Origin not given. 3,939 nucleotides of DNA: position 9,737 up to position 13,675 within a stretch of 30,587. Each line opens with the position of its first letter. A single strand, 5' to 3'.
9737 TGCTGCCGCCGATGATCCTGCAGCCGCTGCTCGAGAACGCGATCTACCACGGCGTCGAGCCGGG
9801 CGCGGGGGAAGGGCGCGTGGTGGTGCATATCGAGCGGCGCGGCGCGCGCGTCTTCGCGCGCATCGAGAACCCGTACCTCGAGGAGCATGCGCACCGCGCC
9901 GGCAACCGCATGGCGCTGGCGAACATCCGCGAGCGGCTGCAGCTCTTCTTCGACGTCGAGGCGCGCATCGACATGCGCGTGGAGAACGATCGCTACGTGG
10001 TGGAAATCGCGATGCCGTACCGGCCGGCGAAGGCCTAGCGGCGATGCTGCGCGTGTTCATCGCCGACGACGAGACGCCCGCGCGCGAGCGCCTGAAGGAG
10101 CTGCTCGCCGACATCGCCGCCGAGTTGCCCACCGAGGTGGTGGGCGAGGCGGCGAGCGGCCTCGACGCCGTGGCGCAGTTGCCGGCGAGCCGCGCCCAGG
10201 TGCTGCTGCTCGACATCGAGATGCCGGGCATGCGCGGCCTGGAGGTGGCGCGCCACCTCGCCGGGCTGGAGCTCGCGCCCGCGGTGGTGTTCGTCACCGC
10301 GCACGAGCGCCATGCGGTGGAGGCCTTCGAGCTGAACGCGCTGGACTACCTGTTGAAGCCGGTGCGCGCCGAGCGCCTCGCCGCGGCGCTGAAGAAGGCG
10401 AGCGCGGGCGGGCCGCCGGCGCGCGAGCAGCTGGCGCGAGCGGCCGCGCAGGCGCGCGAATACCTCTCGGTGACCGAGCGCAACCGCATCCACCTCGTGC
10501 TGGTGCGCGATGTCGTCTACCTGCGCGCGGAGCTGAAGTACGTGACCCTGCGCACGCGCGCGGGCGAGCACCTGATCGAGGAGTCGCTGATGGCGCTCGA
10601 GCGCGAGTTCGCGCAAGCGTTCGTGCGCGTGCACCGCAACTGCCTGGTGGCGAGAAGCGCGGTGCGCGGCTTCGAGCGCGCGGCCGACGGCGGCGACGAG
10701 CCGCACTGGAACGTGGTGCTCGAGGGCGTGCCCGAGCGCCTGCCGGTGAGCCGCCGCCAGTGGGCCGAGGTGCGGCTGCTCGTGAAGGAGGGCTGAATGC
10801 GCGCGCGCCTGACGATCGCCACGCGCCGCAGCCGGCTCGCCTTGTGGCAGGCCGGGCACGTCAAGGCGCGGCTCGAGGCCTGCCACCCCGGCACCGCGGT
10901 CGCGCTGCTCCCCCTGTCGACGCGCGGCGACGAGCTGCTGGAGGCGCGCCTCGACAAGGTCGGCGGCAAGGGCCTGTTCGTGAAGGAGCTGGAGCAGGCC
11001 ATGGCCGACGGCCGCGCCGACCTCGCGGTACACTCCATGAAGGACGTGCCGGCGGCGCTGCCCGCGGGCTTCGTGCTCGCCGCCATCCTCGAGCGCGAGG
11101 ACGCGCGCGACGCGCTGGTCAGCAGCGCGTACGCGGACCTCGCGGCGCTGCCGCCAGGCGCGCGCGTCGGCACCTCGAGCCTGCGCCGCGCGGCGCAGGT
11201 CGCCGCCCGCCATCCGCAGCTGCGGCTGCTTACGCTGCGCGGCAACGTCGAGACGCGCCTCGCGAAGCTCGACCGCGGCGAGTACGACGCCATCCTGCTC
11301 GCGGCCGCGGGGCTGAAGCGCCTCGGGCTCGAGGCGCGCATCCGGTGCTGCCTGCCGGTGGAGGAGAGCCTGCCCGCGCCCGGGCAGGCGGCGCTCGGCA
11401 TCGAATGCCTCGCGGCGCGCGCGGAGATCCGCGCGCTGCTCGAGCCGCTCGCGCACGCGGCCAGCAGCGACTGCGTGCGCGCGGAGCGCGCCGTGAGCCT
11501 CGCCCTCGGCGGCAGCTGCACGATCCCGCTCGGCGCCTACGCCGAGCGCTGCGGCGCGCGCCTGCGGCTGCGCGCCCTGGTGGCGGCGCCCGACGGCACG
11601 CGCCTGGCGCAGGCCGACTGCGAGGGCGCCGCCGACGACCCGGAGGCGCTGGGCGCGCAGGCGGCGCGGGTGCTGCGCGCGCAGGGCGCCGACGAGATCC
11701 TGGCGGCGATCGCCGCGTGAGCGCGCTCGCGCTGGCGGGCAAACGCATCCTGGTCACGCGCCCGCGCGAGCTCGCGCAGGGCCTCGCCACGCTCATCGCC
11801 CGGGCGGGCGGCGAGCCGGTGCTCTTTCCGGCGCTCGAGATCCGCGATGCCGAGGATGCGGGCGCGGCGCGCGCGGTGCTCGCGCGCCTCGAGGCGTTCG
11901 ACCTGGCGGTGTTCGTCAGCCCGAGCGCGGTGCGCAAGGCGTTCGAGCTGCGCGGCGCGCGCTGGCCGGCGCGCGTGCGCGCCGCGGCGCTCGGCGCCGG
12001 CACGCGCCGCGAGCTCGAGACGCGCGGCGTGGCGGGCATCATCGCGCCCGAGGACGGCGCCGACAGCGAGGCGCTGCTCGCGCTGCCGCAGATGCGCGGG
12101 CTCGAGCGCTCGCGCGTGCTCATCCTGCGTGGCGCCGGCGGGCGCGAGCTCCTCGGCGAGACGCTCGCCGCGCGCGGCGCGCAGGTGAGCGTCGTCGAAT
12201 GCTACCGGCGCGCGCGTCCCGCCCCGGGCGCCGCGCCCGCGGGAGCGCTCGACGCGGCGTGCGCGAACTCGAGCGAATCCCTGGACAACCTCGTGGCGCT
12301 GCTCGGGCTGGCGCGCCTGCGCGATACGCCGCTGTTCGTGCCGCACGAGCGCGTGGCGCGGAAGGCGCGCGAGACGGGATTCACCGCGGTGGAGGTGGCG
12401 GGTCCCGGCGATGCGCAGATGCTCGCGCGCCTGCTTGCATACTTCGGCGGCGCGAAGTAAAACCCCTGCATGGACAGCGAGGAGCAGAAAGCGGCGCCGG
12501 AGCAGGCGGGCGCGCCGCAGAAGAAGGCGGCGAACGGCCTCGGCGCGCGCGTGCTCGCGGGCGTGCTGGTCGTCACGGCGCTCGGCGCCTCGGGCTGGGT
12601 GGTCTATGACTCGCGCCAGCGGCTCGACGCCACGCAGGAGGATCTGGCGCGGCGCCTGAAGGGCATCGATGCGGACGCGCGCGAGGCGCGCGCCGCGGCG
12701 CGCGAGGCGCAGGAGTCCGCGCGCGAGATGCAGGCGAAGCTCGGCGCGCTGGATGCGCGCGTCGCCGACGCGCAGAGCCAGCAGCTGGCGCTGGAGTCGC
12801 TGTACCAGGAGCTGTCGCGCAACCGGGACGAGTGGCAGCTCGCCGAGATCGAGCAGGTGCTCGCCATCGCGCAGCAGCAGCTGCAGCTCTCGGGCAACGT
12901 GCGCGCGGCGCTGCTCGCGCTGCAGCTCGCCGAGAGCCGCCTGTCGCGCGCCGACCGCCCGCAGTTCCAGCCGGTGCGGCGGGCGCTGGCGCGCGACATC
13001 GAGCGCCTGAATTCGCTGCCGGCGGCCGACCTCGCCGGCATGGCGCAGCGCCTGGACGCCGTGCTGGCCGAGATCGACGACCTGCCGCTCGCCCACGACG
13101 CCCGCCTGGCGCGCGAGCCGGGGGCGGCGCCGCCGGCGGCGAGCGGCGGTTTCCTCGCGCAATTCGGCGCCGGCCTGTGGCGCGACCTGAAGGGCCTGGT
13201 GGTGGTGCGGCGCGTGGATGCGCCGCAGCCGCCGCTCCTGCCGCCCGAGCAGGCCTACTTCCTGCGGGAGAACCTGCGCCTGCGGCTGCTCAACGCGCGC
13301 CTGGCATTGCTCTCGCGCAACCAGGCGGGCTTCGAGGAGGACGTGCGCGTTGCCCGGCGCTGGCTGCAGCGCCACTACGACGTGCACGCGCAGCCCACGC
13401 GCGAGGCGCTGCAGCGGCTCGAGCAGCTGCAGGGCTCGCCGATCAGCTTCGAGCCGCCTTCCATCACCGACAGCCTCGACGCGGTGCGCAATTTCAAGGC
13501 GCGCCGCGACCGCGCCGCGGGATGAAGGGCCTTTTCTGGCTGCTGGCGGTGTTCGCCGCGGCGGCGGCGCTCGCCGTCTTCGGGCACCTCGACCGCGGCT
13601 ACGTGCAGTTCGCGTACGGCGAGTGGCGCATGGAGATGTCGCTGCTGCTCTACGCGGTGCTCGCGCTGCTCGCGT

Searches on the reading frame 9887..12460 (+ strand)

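Call 45: search_protein_families(library=pfam, max_evalue=0.00001, proteins=[window:9887-12460:+])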
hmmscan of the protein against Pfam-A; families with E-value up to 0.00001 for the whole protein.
window:9887-12460:+ (857 aa): 1 family
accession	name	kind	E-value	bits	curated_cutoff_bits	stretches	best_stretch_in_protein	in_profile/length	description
PF02602.20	HEM4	-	1.3e-34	119.8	27.5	1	633-838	3-221/231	Uroporphyrinogen-III synthase HemD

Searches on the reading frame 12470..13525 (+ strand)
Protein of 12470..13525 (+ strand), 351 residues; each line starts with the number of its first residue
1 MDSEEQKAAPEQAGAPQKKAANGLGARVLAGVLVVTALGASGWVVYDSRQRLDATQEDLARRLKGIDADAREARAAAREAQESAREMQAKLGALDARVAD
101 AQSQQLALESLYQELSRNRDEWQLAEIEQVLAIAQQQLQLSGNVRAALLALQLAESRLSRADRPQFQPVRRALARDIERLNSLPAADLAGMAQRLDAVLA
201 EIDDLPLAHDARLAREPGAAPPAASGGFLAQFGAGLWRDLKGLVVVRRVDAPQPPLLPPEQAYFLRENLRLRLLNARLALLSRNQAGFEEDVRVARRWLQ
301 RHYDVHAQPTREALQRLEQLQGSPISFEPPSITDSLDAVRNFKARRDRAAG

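Call 45: search_protein_families(library=pfam, max_evalue=0.00001, proteins=[window:12470-13525:+])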
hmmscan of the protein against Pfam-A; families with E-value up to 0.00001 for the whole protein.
window:12470-13525:+ (351 aa): 1 family
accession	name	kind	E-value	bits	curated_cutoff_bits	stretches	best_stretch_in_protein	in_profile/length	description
PF04375.19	HemX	-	4.2e-48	164.4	25.9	1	119-349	2-235/236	HemX, putative uroporphyrinogen-III C-methyltransferase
